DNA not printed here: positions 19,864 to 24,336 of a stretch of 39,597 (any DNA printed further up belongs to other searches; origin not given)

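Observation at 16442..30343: Five-ORF operon SNF2/DUF3883 - GHKL - DUF1156 methylase - HEPN/DUF499: candidate uncharacterised methylation-linked defence system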

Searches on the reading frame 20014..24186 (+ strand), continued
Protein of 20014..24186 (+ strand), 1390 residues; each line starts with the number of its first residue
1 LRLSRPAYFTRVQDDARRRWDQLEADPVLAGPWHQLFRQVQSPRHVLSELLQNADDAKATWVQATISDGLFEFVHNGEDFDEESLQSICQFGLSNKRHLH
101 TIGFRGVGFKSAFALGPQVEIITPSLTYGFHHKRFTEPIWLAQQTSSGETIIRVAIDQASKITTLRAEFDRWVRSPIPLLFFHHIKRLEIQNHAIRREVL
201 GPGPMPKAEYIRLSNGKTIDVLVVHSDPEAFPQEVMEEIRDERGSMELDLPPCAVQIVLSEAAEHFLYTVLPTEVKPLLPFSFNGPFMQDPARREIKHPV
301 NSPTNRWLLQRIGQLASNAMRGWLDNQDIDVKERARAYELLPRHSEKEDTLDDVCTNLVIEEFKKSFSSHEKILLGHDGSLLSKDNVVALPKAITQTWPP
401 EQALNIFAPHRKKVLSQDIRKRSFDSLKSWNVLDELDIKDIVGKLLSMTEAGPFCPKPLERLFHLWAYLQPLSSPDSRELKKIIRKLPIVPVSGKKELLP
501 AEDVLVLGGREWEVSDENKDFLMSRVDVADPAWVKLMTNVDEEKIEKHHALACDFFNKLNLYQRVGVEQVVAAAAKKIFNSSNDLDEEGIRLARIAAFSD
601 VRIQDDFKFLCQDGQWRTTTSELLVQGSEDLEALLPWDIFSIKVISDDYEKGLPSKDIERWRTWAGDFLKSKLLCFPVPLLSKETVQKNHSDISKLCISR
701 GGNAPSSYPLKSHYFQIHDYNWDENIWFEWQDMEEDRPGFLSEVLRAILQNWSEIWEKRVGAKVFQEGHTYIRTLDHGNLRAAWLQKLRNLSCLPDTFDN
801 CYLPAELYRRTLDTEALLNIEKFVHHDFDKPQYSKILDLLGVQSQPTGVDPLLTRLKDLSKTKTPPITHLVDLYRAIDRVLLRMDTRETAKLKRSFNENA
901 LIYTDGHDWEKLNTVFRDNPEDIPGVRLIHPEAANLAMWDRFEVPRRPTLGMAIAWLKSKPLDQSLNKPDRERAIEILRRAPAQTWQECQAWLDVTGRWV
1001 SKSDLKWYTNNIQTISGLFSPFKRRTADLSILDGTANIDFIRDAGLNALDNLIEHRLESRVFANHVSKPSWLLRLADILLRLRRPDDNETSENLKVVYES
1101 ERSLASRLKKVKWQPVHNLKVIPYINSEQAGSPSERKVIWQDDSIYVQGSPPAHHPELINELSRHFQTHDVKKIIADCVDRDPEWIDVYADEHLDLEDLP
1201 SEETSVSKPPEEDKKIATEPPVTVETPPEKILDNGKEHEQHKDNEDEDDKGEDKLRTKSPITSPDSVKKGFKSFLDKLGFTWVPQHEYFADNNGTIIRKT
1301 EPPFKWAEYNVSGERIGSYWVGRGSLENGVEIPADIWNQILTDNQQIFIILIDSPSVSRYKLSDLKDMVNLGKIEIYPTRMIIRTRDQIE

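Call 86: search_protein_families(library=phrogs, proteins=[window:20014-24186:+], max_evalue=0.001)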
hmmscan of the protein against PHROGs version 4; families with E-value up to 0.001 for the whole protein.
window:20014-24186:+ (1390 aa): 0 families

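Call 89: find_encoding_contigs(protein=P0094, flank=10000, max_places=2)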
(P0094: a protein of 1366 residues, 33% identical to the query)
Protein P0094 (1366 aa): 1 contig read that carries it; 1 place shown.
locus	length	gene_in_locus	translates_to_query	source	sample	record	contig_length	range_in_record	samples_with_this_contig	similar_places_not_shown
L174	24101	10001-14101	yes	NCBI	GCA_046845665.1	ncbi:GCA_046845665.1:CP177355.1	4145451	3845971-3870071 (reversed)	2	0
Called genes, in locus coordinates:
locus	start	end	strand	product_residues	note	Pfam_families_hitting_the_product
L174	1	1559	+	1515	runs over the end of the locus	PF28530:DUF8426, PF00004:AAA, PF07728:AAA_5, PF13401:AAA_22, PF28529:McrB_lid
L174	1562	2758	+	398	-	PF10117:McrBC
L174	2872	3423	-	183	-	-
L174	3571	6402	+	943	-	-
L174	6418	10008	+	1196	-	PF04851:ResIII, PF00176:SNF2-rel_dom, PF00270:DEAD, PF00271:Helicase_C, PF13020:NOV_C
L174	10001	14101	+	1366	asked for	-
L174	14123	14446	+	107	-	-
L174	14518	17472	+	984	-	PF06634:DUF1156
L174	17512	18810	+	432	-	PF01926:MMR_HSR1, PF04548:AIG1 (weak), PF05128:DUF697 (weak)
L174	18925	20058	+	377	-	-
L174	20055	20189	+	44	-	-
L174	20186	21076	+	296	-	-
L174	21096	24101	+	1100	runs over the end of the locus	PF18731:HEPN_Swt1, PF04465:DUF499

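Call 90: find_encoding_contigs(protein=P0027, flank=10000, max_places=2)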
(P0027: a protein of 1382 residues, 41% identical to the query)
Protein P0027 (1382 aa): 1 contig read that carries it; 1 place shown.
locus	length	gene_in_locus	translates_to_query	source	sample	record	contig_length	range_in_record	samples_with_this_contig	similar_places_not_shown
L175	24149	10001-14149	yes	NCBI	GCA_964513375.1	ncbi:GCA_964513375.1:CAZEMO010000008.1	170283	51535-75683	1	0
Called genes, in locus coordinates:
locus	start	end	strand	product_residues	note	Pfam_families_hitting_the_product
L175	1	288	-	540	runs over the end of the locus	PF23310:TPR_27 (faint), PF08238:Sel1, PF27186:PM0630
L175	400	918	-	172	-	-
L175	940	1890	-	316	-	PF13280:WYL, PF25583:WCX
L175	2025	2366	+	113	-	-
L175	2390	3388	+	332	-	PF20208:ARPP-1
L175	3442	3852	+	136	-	-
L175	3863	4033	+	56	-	-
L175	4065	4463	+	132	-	-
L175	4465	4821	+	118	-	-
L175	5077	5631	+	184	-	PF28530:DUF8426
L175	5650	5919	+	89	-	-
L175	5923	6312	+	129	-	-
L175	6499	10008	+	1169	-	PF00176:SNF2-rel_dom, PF00270:DEAD (weak), PF04851:ResIII, PF00271:Helicase_C, PF13020:NOV_C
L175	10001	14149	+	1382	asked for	PF25794:SACS (weak)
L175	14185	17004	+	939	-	PF06634:DUF1156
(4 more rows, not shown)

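Call 93: search_protein_families(library=pfam, proteins=[P0110, P0101], max_evalue=0.001)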
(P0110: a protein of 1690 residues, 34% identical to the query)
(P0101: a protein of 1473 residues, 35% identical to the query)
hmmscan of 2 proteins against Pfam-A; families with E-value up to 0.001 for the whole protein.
P0110 (1690 aa): 2 families
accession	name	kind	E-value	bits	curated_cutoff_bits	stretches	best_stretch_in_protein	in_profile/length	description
PF25794.1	SACS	-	5.3e-08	33.4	32.8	0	47-74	11-37/247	Sacsin domain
PF13589.12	HATPase_c_3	-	0.00022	21.7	25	1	55-134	4-92/137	Histidine kinase-, DNA gyrase B-, and HSP90-like ATPase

P0101 (1473 aa): 2 families
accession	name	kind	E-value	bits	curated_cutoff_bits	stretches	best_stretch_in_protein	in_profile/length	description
PF25794.1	SACS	-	1.5e-06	28.6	32.8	0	52-75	16-38/247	Sacsin domain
PF13589.12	HATPase_c_3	-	3.3e-05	24.4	25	1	55-134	4-92/137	Histidine kinase-, DNA gyrase B-, and HSP90-like ATPase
